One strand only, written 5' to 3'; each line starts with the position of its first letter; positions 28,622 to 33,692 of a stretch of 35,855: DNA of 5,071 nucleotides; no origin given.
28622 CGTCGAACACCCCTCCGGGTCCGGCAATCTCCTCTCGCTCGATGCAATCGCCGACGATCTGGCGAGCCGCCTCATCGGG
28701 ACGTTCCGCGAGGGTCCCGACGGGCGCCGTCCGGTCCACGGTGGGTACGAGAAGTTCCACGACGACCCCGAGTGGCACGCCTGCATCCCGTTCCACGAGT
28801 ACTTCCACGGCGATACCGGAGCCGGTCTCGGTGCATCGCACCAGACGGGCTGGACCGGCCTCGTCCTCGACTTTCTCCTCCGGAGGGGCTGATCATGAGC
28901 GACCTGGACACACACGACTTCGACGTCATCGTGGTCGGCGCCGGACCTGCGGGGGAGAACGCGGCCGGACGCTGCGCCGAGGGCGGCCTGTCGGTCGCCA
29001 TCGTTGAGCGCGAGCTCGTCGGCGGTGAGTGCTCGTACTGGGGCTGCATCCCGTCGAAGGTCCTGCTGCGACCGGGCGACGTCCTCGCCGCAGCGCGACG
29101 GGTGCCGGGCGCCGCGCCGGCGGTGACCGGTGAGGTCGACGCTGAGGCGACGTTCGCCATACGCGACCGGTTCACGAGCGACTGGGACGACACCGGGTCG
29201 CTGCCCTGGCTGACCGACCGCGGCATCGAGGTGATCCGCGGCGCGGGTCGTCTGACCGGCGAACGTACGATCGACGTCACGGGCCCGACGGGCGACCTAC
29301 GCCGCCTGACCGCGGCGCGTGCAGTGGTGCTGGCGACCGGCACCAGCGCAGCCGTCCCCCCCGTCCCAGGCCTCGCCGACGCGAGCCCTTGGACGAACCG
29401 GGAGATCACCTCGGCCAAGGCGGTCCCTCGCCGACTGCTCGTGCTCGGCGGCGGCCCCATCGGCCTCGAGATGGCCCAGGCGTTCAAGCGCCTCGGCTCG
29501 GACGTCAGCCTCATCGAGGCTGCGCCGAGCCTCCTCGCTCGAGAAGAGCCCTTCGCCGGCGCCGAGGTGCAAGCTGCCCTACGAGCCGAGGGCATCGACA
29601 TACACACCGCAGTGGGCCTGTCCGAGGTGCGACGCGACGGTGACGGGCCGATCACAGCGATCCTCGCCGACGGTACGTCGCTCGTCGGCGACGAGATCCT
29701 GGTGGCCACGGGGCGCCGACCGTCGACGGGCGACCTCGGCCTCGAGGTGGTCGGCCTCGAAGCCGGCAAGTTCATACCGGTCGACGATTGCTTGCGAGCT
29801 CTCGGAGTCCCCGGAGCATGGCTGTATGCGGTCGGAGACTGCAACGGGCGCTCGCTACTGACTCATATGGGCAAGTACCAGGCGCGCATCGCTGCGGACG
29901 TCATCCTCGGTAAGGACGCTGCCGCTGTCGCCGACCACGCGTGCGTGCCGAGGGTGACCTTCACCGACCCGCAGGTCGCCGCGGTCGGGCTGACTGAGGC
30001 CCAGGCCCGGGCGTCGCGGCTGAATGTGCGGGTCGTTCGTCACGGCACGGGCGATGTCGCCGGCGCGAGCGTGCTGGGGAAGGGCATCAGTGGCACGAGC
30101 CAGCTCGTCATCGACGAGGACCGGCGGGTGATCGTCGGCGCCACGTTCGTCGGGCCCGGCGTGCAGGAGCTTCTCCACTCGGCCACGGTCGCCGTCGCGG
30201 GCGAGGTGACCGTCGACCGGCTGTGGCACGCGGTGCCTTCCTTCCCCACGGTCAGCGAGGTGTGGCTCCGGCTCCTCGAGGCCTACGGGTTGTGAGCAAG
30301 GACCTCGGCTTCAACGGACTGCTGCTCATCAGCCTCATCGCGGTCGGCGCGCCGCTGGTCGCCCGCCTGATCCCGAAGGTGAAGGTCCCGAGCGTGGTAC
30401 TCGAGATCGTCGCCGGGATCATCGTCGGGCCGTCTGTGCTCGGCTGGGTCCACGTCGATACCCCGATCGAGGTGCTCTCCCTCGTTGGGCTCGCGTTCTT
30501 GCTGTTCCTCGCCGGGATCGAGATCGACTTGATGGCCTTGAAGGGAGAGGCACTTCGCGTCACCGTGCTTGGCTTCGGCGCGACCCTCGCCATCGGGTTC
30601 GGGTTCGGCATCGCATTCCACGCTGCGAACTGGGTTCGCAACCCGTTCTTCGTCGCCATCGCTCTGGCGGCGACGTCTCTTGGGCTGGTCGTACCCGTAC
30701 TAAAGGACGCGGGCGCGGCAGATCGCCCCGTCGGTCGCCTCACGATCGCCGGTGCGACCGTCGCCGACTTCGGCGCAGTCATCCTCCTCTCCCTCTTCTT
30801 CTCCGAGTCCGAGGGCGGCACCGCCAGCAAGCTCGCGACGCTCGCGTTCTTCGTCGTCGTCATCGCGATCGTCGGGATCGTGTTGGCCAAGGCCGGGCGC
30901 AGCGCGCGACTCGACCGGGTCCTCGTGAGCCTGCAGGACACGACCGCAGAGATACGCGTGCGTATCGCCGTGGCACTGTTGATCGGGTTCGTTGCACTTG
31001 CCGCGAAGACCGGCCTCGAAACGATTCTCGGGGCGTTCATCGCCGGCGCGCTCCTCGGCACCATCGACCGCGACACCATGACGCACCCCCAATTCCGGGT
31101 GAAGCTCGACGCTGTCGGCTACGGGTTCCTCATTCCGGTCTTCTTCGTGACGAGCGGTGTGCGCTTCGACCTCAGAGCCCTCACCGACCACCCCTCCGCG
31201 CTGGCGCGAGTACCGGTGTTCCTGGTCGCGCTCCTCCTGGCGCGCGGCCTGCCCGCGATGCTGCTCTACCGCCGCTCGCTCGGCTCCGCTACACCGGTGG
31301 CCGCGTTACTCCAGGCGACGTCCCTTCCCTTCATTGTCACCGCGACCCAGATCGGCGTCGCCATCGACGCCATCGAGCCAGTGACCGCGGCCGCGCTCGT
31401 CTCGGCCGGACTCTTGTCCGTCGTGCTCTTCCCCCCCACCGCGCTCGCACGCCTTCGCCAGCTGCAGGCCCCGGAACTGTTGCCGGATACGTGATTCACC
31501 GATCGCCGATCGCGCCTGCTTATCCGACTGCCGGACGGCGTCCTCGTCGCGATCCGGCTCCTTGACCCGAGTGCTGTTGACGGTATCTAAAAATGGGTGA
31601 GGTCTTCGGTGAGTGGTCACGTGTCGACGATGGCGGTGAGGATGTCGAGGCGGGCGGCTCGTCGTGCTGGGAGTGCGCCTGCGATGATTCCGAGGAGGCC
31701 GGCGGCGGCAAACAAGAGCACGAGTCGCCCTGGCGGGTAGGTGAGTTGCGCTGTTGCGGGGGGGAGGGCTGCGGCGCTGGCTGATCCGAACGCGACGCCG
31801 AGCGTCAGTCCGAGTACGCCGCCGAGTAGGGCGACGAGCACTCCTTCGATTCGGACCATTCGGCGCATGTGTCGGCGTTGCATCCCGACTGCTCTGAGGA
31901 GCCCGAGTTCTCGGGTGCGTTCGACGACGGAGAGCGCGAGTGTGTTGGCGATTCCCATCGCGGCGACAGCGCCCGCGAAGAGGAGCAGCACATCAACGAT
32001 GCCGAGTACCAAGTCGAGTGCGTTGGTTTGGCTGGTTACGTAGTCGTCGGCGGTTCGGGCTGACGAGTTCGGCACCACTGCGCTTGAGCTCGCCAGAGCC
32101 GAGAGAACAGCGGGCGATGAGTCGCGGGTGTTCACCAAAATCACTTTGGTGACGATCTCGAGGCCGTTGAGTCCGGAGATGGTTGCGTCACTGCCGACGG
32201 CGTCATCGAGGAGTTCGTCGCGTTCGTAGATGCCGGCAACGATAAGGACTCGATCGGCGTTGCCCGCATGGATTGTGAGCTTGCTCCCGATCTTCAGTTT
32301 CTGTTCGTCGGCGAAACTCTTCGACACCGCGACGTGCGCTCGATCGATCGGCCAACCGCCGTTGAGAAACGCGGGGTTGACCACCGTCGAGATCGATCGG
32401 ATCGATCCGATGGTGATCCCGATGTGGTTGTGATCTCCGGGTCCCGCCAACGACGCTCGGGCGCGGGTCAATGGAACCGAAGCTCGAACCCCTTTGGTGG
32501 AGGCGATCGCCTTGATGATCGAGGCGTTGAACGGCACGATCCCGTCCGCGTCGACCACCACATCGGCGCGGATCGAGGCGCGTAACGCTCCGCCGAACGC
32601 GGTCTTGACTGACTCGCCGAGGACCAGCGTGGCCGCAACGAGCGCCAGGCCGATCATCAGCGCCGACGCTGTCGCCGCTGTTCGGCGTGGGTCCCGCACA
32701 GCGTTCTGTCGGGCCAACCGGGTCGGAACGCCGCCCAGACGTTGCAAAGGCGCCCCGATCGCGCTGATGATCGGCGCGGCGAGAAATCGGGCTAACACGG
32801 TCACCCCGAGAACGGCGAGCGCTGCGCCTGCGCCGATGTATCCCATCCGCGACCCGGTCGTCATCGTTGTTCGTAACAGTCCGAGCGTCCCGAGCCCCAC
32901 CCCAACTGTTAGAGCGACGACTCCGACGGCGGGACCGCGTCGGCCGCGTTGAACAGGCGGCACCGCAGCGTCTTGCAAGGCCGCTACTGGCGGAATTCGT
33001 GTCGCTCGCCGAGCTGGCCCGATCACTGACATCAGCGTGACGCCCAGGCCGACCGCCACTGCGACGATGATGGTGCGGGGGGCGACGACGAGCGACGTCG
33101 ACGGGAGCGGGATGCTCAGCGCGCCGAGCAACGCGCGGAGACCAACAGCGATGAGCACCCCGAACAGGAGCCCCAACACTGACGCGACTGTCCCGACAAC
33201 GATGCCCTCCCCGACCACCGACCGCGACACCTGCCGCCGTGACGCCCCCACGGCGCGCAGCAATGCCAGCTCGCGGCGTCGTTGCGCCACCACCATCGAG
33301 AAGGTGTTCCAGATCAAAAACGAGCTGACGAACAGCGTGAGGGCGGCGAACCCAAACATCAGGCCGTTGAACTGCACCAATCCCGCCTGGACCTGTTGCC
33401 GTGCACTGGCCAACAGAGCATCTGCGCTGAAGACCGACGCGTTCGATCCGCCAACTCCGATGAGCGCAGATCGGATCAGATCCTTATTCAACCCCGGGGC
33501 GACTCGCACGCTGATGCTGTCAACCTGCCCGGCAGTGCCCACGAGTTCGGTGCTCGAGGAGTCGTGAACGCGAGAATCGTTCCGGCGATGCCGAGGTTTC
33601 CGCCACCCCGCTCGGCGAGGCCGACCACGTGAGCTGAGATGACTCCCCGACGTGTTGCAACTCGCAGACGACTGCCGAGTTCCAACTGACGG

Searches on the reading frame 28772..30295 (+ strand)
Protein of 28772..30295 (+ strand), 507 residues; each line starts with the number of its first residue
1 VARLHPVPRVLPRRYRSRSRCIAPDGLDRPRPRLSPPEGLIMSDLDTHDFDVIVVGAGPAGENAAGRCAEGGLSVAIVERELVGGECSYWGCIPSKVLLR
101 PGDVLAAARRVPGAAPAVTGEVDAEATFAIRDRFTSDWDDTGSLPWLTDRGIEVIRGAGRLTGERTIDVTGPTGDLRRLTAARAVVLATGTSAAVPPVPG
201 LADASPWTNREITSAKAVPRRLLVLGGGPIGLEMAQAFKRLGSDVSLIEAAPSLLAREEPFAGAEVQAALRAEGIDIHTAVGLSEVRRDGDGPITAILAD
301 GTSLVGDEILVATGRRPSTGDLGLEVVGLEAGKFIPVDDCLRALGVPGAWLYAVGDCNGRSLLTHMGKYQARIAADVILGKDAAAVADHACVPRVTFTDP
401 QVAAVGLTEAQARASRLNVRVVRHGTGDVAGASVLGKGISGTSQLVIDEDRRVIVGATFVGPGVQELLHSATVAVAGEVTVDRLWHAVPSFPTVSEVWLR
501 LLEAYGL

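Call 18: search_protein_families(library=pfam, proteins=[window:28772-30295:+], max_evalue=0.001)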
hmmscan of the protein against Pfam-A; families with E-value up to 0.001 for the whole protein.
window:28772-30295:+ (507 aa): 13 families
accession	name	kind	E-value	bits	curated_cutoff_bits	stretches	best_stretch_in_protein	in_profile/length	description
PF07992.20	Pyr_redox_2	-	3.1e-54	184.8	26.1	1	50-366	1-286/291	Pyridine nucleotide-disulphide oxidoreductase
PF02852.28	Pyr_redox_dim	-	4.8e-22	78.7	25.3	1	392-498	1-106/110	Pyridine nucleotide-disulphide oxidoreductase, dimerisation domain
PF00070.33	Pyr_redox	-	1.6e-19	70.6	22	1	221-297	1-77/82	Pyridine nucleotide-disulphide oxidoreductase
PF13738.12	Pyr_redox_3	-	3e-08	33.7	30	0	181-324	124-276/305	Pyridine nucleotide-disulphide oxidoreductase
PF03486.20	HI0933_like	-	6.1e-08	32.9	50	0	51-81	2-32/244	HI0933-like protein Rossmann domain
PF12831.13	FAD_oxidored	-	3e-07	30.5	27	1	51-88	1-39/416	FAD dependent oxidoreductase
PF01262.27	AlaDh_PNT_C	-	1.5e-06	28.2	23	0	219-285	28-88/214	Alanine dehydrogenase/PNT, C-terminal domain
PF01134.28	GIDA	-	1.9e-06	27.7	22.1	1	51-120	1-68/391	Glucose inhibited division protein A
PF05834.18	Lycopene_cycl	-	5.1e-06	26.2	23.4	0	51-79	1-31/380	Lycopene cyclase protein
PF01946.23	Thi4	-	5.3e-06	26.3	26.2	1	47-92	15-62/235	Thi4 family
PF13450.12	NAD_binding_8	-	1.4e-05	25.7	21.9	0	54-88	1-36/68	NAD(P)-binding Rossmann-like domain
PF01494.25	FAD_binding_3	-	3.9e-05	23.5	22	0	50-80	2-32/349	FAD binding domain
PF00890.30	FAD_binding_2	-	3.9e-05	23.5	20.4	1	51-83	1-33/414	FAD binding domain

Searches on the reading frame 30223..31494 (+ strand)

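Call 18: search_protein_families(library=pfam, proteins=[window:30223-31494:+], max_evalue=0.001)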
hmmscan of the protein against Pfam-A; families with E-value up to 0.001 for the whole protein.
window:30223-31494:+ (423 aa): 1 family
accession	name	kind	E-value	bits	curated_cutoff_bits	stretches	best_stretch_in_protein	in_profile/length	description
PF00999.27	Na_H_Exchanger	-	1.8e-53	182.2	26.2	1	40-404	4-371/375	Sodium/hydrogen exchanger, transmembrane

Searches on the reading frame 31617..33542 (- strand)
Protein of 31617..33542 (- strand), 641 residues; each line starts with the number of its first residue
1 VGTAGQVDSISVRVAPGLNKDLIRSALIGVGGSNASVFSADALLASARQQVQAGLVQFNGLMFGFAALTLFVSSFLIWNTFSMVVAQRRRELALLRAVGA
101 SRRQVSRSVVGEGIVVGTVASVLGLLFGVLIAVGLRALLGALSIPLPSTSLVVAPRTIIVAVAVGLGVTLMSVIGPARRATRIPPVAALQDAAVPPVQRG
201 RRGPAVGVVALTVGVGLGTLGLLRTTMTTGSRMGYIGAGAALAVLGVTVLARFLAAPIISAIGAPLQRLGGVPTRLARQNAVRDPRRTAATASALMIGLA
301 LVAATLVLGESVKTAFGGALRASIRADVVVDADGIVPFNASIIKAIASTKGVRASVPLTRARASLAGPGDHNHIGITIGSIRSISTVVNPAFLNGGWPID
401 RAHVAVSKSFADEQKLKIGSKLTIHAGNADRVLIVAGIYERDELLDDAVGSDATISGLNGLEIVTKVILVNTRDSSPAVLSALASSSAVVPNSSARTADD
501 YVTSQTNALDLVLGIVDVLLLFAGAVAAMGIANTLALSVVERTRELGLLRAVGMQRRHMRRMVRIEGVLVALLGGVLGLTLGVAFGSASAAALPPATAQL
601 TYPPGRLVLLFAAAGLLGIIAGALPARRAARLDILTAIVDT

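Call 18: search_protein_families(library=pfam, proteins=[window:31617-33542:-], max_evalue=0.001)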
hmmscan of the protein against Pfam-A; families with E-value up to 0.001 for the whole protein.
window:31617-33542:- (641 aa): 1 family
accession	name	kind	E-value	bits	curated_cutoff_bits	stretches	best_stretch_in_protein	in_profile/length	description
PF02687.27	FtsX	-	1.7e-37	128.6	25.5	2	65-185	3-120/120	FtsX-like permease C-terminal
